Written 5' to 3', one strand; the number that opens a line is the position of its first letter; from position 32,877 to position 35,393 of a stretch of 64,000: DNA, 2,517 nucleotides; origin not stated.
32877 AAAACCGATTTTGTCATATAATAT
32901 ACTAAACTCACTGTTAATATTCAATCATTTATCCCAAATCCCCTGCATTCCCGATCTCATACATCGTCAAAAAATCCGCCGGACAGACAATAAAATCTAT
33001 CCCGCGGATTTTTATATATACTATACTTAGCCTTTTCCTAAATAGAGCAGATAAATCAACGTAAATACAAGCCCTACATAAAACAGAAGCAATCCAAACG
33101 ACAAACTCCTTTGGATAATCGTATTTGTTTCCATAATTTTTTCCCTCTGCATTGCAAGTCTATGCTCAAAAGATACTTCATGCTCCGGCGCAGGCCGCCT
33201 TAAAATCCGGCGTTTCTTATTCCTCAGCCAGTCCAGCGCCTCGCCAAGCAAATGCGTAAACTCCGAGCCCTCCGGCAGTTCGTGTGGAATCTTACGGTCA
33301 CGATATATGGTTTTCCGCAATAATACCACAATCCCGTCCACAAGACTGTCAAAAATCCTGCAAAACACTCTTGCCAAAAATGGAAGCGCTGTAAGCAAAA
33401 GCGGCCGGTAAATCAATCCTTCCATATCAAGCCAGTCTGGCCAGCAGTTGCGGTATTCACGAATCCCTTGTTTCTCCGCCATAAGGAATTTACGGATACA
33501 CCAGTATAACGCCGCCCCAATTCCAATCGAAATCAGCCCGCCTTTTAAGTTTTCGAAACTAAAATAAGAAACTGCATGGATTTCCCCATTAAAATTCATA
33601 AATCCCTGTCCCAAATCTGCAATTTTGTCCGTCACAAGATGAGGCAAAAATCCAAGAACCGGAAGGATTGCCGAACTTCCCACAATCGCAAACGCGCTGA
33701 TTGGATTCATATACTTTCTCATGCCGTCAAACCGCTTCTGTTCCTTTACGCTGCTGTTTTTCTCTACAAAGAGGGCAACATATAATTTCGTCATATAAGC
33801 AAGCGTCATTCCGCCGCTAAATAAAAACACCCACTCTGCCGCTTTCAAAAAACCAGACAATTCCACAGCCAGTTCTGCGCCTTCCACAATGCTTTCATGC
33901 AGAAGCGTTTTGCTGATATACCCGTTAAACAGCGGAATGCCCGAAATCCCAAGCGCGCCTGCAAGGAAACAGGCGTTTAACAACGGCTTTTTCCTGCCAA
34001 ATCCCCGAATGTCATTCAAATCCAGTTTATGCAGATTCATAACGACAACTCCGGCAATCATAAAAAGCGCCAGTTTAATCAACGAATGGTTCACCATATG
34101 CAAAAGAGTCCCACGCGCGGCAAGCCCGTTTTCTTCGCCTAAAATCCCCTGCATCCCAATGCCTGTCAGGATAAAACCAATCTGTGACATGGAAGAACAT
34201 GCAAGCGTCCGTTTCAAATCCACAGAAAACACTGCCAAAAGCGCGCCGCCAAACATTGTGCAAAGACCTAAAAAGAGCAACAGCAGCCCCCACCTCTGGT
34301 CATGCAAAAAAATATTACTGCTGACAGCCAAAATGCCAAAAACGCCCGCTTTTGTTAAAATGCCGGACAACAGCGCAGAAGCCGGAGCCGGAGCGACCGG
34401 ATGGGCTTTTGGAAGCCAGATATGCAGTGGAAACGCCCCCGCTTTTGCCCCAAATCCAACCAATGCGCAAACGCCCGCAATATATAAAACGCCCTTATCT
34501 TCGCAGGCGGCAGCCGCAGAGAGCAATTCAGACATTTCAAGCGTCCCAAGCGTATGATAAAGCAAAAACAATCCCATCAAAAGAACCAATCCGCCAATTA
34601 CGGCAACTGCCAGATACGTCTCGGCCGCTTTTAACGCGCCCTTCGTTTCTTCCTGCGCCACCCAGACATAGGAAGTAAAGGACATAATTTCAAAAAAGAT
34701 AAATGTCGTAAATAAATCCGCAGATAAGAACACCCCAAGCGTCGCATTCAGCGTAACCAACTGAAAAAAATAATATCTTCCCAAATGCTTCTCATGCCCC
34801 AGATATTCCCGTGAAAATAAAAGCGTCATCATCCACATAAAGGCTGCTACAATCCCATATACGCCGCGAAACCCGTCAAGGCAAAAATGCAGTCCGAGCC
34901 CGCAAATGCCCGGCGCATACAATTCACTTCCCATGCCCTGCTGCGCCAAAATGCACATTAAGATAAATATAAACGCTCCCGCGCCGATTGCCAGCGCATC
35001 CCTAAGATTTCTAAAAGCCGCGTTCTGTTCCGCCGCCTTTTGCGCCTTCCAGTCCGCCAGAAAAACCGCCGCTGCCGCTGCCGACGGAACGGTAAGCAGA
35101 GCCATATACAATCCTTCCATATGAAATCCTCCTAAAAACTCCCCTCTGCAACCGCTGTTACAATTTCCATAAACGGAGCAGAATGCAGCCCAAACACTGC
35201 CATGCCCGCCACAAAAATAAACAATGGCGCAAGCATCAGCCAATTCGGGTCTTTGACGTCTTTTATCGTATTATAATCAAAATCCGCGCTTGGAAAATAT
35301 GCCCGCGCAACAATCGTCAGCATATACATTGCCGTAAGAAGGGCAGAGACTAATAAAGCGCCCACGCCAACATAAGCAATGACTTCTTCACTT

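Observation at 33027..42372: Non-canonical Mrp-like cluster (E-F-G-B'-B-C-D-D-D-A/L) with four antiporter-type modules and no associated redox subunits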

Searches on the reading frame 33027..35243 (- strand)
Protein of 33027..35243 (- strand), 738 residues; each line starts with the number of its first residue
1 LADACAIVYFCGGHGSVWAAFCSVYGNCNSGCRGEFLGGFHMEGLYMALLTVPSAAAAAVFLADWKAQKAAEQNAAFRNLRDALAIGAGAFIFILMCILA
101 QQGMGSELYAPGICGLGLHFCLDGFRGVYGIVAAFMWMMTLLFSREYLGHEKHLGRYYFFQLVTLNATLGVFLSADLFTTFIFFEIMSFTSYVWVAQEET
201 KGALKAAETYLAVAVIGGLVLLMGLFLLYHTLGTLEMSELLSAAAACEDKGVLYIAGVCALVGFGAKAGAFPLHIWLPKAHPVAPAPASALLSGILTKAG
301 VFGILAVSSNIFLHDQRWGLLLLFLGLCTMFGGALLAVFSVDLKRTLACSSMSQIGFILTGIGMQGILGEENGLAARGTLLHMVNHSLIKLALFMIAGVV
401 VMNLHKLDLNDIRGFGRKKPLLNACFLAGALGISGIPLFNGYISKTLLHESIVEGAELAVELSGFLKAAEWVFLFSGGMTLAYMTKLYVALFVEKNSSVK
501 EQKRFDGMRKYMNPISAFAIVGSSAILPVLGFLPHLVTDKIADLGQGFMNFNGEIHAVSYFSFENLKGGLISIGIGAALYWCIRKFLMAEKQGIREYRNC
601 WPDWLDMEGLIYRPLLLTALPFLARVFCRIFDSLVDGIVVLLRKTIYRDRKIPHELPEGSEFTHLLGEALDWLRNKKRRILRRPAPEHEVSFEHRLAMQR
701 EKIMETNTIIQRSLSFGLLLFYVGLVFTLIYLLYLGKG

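Call 4: search_protein_families(library=pfam, proteins=[window:33027-35243:-], max_evalue=0.01)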
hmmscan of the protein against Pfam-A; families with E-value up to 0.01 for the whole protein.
window:33027-35243:- (738 aa): 2 families
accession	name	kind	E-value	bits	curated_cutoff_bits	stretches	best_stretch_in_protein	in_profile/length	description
PF00361.26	Proton_antipo_M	-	2.7e-55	188.1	21.5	1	174-455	1-278/294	NADH:quinone oxidoreductase/Mrp antiporter, TM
PF10125.14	NADHdeh_related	-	8.6e-05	22.5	27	1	159-263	72-177/218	NADH dehydrogenase I, subunit N related protein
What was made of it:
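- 33027..35120 (-): Antiporter-like module L, 697 aa. It has an MrpD/MbhH-type core (S252, K257 in TMH8), then TM15 (522-545), amphipathic lateral-helix segments (566-604, 620-640, 651-~671) and TM16 (~672-694). PF00361 (call 4).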

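Call 5: search_protein_families(library=ncbifam, proteins=[window:33027-35243:-], max_evalue=0.01)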
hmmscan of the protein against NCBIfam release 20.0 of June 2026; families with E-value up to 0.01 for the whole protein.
window:33027-35243:- (738 aa): 74 families (the best 25 are shown)
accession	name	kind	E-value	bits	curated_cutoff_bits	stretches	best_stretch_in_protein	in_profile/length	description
NF005086.0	PRK06521.1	equivalog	4.5e-72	243.5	667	1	58-550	14-508/669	hydrogenase 4 subunit B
NF005818.0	PRK07691.1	equivalog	9.5e-61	206.3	586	1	116-555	69-490/496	Na+/H+ antiporter subunit D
NF006240.0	PRK08376.1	subfamily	3.4e-60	204.4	662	1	120-541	86-499/521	putative monovalent cation/H+ antiporter subunit D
NF006419.0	PRK08668.1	equivalog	1.1e-59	202.8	617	1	90-460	38-408/613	NADH dehydrogenase subunit M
NF009287.0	PRK12647.1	equivalog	1.2e-57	196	937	1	115-474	67-420/773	putative monovalent cation/H+ antiporter subunit A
NF009288.0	PRK12648.1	equivalog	8e-57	193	1104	1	67-545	21-488/954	monovalent cation/H+ antiporter subunit A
NF009306.0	PRK12663.1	equivalog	2e-54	185.2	542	1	115-519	68-457/498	Na+/H+ antiporter subunit D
NF006418.0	PRK08667.1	equivalog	8e-54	183.2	794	1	83-495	34-452/644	hydrogenase membrane subunit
NF009310.0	PRK12668.1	equivalog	1.6e-53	182.5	564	1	80-534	27-442/584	Na(+)/H(+) antiporter subunit D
NF009286.0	PRK12646.1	equivalog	5.5e-53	180.6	1063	1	86-542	40-501/800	DUF4040 family protein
NF005561.0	PRK07234.1-1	equivalog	6.1e-53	180.4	718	1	77-494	29-442/569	putative monovalent cation/H+ antiporter subunit D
TIGR00940.1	2a6301s01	subfamily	6.9e-53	180.1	920.45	1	115-587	66-546/793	monovalent cation:proton antiporter subunit A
NF009305.0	PRK12662.1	equivalog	1e-52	179.6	700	1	132-497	84-442/492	putative monovalent cation/H+ antiporter subunit D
NF009308.0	PRK12665.1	equivalog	2.1e-52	178.4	585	1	52-501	15-447/531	Na+/H+ antiporter subunit D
NF009285.0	PRK12645.1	equivalog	2.2e-51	175.1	1028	1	114-542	68-501/804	Na+/H+ antiporter subunit A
NF005141.0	PRK06590.1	equivalog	4.1e-47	161.4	556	1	45-647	4-577/615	NADH-quinone oxidoreductase subunit L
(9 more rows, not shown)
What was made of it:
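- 33027..35120 (-): The NuoL model NF005141 aligns up to residue ~606 (call 5).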

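Call 9: find_homologous_proteins(query=window:33027-35120:-, max_evalue=1e-10)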
Query window:33027-35120:- (697 aa): 7990 proteins with E <= 1e-10 among 8000 candidates; the best 120 are listed.
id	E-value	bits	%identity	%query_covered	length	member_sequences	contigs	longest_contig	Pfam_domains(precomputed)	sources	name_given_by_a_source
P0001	0.0e+0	1550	100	100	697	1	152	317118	PF00361.26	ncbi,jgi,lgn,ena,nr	ncbi:MAG: sodium:proton antiporter [Eubacterium sp.]|jgi:formate hydrogenlyase subunit 3/multisubuni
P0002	0.0e+0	1549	100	100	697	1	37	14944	PF00361.26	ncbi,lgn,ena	-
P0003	0.0e+0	1549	100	100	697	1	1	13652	PF00361.26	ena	-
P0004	0.0e+0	1547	100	100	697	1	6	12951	PF00361.26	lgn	-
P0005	0.0e+0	1547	100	100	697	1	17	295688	PF00361.26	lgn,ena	-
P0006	0.0e+0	1544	100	100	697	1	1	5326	PF00361.26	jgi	-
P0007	0.0e+0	1544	100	100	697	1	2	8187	PF00361.26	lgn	-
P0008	0.0e+0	1544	100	100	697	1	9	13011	PF00361.26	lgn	-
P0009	0.0e+0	1544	99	100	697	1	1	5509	PF00361.26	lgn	-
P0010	0.0e+0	1543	99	100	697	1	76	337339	PF00361.26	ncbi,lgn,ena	-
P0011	0.0e+0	1542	100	100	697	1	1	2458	PF00361.26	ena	-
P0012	0.0e+0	1540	99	100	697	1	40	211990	PF00361.26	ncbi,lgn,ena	-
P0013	0.0e+0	1538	100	99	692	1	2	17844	PF00361.26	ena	-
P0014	0.0e+0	1537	99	100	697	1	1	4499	PF10125.15,PF00361.26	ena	-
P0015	0.0e+0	1536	99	100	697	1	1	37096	PF00361.26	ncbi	-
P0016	0.0e+0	1534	99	100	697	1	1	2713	PF00361.26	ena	-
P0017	0.0e+0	1517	98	100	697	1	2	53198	PF00361.26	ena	-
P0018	0.0e+0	1509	97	100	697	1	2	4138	PF00361.26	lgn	-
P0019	0.0e+0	1449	100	93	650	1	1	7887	PF00361.26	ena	-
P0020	0.0e+0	1416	100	91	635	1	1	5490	PF00361.26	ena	-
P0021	0.0e+0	1407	100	91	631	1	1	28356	PF00361.26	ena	-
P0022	0.0e+0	1394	99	91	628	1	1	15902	PF00361.26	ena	-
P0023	0.0e+0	1374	98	91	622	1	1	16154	PF00361.26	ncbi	-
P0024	0.0e+0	1295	83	100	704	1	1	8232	PF00361.26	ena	-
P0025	0.0e+0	1276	81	100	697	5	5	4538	PF00361.26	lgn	-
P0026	0.0e+0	1260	81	100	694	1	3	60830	PF00361.26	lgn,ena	-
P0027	0.0e+0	1247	80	100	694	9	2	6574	PF00361.26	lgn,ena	-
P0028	0.0e+0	1241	80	100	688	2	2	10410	PF00361.26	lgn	-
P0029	0.0e+0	1202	78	100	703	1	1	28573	PF00361.26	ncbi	-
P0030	0.0e+0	1199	77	100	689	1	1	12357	PF00361.26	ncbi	-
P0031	0.0e+0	1197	77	100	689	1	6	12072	PF00361.26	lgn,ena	-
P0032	0.0e+0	1197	77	100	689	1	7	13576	PF00361.26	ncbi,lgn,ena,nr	ncbi:MAG: NADH dehydrogenase [Lachnospiraceae bacterium]|nr:NADH dehydrogenase [Lachnospiraceae bact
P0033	0.0e+0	1197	77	100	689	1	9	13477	PF00361.26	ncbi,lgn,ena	-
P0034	0.0e+0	1196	77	98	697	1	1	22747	PF00361.26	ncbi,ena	-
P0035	0.0e+0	1196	77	100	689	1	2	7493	PF00361.26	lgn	-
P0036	0.0e+0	1195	77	100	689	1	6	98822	PF00361.26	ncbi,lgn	-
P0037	0.0e+0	1195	77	100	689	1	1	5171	PF00361.26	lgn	-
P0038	0.0e+0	1194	77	100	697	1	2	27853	PF00361.26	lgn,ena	-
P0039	0.0e+0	1194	77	100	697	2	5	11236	PF00361.26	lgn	-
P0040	0.0e+0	1193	77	100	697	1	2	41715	PF00361.26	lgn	-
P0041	0.0e+0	1193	77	100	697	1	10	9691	PF00361.26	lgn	-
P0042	0.0e+0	1193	77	100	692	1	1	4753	PF00361.26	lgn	-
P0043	0.0e+0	1193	77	100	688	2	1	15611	PF00361.26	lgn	-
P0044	0.0e+0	1192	77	100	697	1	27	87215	PF00361.26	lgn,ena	-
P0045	0.0e+0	1192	79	96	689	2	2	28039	PF00361.26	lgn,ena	-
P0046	0.0e+0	1191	77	100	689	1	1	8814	PF00361.26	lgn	-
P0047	0.0e+0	1191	77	100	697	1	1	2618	PF00361.26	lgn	-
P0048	0.0e+0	1191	77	100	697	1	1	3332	PF00361.26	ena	-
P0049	0.0e+0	1190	77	100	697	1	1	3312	PF00361.26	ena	-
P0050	0.0e+0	1189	77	97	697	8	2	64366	PF00361.26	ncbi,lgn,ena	-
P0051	0.0e+0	1189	77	100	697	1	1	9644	PF00361.26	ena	-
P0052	0.0e+0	1188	76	100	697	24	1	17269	PF00361.26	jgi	-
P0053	0.0e+0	1187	77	100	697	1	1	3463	PF00361.26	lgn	-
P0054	0.0e+0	1187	77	100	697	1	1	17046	PF00361.26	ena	-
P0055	0.0e+0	1186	77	100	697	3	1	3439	PF00361.26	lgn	-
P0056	0.0e+0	1184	77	100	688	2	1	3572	PF00361.26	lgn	-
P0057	0.0e+0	1183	76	100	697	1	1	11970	PF00361.26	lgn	-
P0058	0.0e+0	1182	78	96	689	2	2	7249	PF00361.26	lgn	-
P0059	0.0e+0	1180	76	100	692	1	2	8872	PF00361.26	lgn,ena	-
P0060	0.0e+0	1180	76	100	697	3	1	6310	PF00361.26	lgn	-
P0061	0.0e+0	1180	76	100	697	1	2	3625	PF00361.26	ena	-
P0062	0.0e+0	1179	77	97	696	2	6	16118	PF00361.26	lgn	-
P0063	0.0e+0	1173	77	100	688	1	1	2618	PF00361.26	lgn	-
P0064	0.0e+0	1172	75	100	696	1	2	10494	PF00361.26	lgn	-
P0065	0.0e+0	1172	76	100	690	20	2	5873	PF00361.26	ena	-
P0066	0.0e+0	1168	76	100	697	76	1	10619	PF00361.26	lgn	-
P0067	0.0e+0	1168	76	100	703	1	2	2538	PF00361.26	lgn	-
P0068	0.0e+0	1166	75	100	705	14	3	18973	PF00361.26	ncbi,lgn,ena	-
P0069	0.0e+0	1166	75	100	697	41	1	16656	PF00361.26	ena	-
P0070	0.0e+0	1161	74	100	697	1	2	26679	PF00361.26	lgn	-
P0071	0.0e+0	1154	75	100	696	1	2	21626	PF00361.26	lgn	-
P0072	0.0e+0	1153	75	100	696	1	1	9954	PF00361.26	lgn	-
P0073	0.0e+0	1152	75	100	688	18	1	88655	PF00361.26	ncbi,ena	-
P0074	0.0e+0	1152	76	100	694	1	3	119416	PF00361.26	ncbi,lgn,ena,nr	ncbi:MAG: sodium:proton antiporter [Lachnospiraceae bacterium]|nr:sodium:proton antiporter [Lachnosp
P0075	0.0e+0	1152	74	100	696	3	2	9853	PF00361.26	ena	-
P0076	0.0e+0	1150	76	99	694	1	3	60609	PF00361.26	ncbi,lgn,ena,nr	ncbi:MAG: NADH dehydrogenase [Lachnospiraceae bacterium]|nr:NADH dehydrogenase [Lachnospiraceae bact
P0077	0.0e+0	1129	73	100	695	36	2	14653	PF00361.26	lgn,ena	-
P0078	0.0e+0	1125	72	100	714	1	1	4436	PF00361.26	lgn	-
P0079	0.0e+0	1122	76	93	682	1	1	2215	PF00361.26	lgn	-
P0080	0.0e+0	1118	74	100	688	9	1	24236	PF00361.26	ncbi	-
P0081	0.0e+0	1117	75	100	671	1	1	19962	PF00361.26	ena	-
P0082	0.0e+0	1100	72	100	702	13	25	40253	PF00361.26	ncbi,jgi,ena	-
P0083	0.0e+0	1091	71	100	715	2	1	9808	PF00361.26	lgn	-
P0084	0.0e+0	1090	71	100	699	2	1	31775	PF00361.26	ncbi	-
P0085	0.0e+0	1090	72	99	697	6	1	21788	PF00361.26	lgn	-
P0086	0.0e+0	1085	72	99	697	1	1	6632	PF00361.26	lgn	-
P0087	0.0e+0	1082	69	100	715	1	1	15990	PF00361.26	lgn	-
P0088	0.0e+0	1082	72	99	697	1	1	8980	PF00361.26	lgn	-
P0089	0.0e+0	1078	100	71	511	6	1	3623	PF00361.26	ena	-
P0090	0.0e+0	1070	72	95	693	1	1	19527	PF00361.26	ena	-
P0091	0.0e+0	1059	69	100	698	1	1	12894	PF00361.26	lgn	-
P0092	0.0e+0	1058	74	93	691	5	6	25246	PF00361.26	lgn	-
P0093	0.0e+0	1055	71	99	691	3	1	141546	PF00361.26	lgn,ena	-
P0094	0.0e+0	1044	72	94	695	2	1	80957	PF00361.26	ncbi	-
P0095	0.0e+0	1038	73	93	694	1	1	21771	PF00361.26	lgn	-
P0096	0.0e+0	1023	71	94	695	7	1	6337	PF00361.26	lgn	-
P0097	0.0e+0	1023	72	94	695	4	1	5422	PF00361.26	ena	-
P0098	1.5e-296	1004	71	93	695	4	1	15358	PF00361.26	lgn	-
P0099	1.5e-296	1004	71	92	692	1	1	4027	PF00361.26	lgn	-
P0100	3.4e-291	986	67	99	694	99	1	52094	PF00361.26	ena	-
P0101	5.4e-284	962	65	99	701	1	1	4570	PF00361.26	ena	-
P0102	5.6e-284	962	67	94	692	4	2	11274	PF00361.26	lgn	-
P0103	1.5e-280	951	65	98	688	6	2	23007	PF00361.26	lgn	-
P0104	6.3e-275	932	66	94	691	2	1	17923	PF00361.26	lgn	-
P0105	1.6e-270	918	67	89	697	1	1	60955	PF00361.26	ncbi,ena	-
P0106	1.9e-270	917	62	99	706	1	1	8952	PF00361.26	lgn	-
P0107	2.5e-268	910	65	90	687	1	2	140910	PF00361.26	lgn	-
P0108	8.0e-268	909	100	59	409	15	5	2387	PF00361.26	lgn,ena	-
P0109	2.4e-265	901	64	94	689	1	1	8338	PF10125.15,PF00361.26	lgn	-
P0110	4.8e-265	900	64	94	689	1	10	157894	PF10125.15,PF00361.26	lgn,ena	-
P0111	5.3e-265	899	64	94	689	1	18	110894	PF10125.15,PF00361.26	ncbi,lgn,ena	-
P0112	7.4e-265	899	64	94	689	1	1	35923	PF10125.15,PF00361.26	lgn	-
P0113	9.2e-265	899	63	94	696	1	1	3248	PF00361.26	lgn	-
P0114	1.1e-264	898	64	94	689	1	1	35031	PF10125.15,PF00361.26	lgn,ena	-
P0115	1.2e-264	898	64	94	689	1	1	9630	PF10125.15,PF00361.26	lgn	-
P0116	1.5e-264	898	64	94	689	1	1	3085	PF10125.15,PF00361.26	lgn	-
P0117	3.0e-264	897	64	94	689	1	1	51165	PF10125.15,PF00361.26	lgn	-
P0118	3.1e-264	897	64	94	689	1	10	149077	PF10125.15,PF00361.26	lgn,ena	-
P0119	3.7e-264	897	64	94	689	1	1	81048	PF10125.15,PF00361.26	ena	-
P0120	4.7e-264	896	64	94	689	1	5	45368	PF10125.15,PF00361.26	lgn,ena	-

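Call 12: find_related_loci(query=A1, collection=genome_contigs, flank=10000)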
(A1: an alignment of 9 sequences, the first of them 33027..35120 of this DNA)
Query A1 (697 aa) in genome_contigs; peptide patterns used: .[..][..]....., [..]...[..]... (x = any residue, [..] = any of these).
599 stretches matched a pattern (row limit reached: there are more); 552 encode a relative of the query (tblastn E <= 1e-3); the best 80 are kept; 80 distinct loci.
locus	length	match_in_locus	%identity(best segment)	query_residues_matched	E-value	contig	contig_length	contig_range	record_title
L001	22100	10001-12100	78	1-695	0e+0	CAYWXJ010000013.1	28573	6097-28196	MAG TPA_asm: uncultured Eubacterium sp. isolate SRP222994_co1_540 genome assembly, contig: NODE_3124_length_28573_cov_7.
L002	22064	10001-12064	75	1-697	0e+0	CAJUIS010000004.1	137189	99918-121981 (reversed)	MAG TPA_asm: uncultured Lachnospiraceae bacterium isolate MGBC140196 genome assembly, contig: MGBC140196.4, whole genome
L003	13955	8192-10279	74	1-696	0e+0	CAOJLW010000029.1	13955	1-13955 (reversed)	MAG TPA_asm: uncultured Lachnospiraceae bacterium isolate SRR17684640_bin.36_metawrap_v1.3_MAG genome assembly, contig:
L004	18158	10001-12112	74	1-696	0e+0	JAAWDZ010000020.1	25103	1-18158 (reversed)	MAG: Eubacterium sp. isolate ABMPRH_322_1 k141_324009, whole genome shotgun sequence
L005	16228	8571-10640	77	1-697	0e+0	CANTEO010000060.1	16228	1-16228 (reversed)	MAG TPA_asm: uncultured Roseburia sp. isolate SRR13921779_bin.92_metawrap_v1.3_MAG genome assembly, contig: NODE.6933_le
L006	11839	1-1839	80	85-697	0e+0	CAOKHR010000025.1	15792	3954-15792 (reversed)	MAG TPA_asm: uncultured Lachnospiraceae bacterium isolate SRR17684636_bin.24_metawrap_v1.3_MAG genome assembly, contig:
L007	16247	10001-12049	76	1-687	0e+0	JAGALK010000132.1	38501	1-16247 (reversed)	MAG: Lachnospiraceae bacterium isolate RGIG8549 Water_deer_Cecum-3__c632640, whole genome shotgun sequence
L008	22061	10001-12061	74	1-696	0e+0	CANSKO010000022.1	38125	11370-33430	MAG TPA_asm: uncultured Roseburia sp. isolate SRR15510218_bin.34_metawrap_v1.3_MAG genome assembly, contig: NODE.1032_le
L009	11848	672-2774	71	1-696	0e+0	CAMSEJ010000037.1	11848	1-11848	MAG TPA_asm: uncultured Roseburia sp. isolate ERR9465723_bin.41_metawrap_v1.3_MAG genome assembly, contig: NODE.4872_len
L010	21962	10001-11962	70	44-693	0e+0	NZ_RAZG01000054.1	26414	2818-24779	Roseburia sp. 1XD42-69 Scaffold53_1, whole genome shotgun sequence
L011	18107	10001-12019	64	20-692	0e+0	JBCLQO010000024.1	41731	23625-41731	Lachnospiraceae bacterium 46-15 voucher GPTB0112 scaffold24, whole genome shotgun sequence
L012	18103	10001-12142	59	1-692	0e+0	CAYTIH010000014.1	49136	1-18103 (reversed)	MAG TPA_asm: uncultured Clostridium sp. isolate SRP222994_co1_97 genome assembly, contig: NODE_1180_length_49136_cov_11.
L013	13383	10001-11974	63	40-693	0e+0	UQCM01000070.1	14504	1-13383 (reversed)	uncultured Blautia sp. isolate UMGS143 genome assembly, contig: NODE_2065_length_14504_cov_7.748010, whole genome shotgu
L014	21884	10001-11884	63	65-693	0e+0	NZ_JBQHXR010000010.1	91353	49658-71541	Blautia sp. HCP3S3_G3 contig00010, whole genome shotgun sequence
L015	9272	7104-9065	62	37-692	0e+0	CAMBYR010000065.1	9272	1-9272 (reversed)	MAG: uncultured Blautia sp. isolate SRR17382101_bin.37_metaWRAP_v1.3_MAG genome assembly, contig: ERZ10544624.4504, whol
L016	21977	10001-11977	62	37-694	0e+0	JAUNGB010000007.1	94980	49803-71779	MAG: Eubacteriales bacterium isolate S26M_St_29 NODE_124_length_94980_cov_32.380458, whole genome shotgun sequence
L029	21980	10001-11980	61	37-693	0e+0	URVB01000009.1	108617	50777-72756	uncultured Blautia sp. isolate UMGS1369 genome assembly, contig: NODE_118_length_108617_cov_5.562913, whole genome shotg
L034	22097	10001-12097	57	33-693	0e+0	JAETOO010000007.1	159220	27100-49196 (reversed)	MAG: Oscillospiraceae bacterium isolate S14_Bin4 scaffold_126, whole genome shotgun sequence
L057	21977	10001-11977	60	37-693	0e+0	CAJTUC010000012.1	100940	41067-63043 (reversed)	MAG TPA_asm: uncultured Lachnospiraceae bacterium isolate MGBC114200 genome assembly, contig: MGBC114200.12, whole genom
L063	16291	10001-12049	58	31-693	0e+0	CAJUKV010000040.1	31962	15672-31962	MAG TPA_asm: uncultured Lachnospiraceae bacterium isolate MGBC160000 genome assembly, contig: MGBC160000.40, whole genom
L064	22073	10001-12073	58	40-693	0e+0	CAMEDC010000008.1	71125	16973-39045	MAG: uncultured Lachnospiraceae bacterium isolate SRR11489746_bin.7_metaWRAP_v1.3_MAG genome assembly, contig: ERZ114667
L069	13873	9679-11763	58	20-693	0e+0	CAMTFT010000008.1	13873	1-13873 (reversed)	MAG TPA_asm: uncultured bacterium isolate SRR13840090_bin.3_metawrap_v1.3_MAG genome assembly, contig: NODE.285_length_1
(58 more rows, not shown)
